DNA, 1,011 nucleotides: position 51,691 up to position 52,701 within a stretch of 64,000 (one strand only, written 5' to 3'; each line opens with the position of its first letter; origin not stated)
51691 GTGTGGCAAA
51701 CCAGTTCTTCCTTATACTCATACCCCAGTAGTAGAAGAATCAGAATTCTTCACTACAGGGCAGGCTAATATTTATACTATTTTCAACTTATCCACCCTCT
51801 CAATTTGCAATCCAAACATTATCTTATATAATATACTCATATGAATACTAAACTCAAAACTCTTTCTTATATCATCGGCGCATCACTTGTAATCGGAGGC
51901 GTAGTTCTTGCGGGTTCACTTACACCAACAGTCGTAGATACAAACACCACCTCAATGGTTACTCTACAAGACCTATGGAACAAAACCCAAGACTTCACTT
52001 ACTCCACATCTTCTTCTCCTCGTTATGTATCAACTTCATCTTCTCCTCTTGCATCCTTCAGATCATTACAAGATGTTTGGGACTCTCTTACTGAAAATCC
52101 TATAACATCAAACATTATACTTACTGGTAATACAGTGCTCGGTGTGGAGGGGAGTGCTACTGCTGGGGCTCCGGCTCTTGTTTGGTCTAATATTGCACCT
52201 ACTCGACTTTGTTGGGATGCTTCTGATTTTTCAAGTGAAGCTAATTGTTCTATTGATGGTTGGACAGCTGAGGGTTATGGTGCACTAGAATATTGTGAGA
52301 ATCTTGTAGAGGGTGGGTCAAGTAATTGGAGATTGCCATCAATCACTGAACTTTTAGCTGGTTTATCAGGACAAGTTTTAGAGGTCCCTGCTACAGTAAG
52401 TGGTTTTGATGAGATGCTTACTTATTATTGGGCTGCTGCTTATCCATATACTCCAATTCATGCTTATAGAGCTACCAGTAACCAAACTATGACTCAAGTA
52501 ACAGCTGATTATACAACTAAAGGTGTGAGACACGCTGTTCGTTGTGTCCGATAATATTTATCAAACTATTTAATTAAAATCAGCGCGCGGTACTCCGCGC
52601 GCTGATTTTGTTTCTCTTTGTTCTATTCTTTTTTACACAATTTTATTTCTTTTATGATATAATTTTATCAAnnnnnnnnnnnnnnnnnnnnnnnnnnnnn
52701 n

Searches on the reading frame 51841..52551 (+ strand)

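Call 28: search_protein_families(library=ncbifam, proteins=[window:51841-52551:+], max_evalue=0.1)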
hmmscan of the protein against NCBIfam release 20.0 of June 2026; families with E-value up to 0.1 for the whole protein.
window:51841-52551:+ (237 aa): 2 families
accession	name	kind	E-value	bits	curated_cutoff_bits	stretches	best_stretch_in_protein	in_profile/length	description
NF047850.1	Lsa25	exception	0.00092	19.1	260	1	148-237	118-207/207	surface adhesin Lsa25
NF052322.1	FimD_tip_adhes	equivalog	0.0038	16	170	1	140-237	574-661/664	fimbrial tip adhesin FimD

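Call 59: search_protein_families(library=phrogs, proteins=[window:51841-52551:+], max_evalue=0.01)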
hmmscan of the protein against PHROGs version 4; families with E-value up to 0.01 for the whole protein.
window:51841-52551:+ (237 aa): 0 families
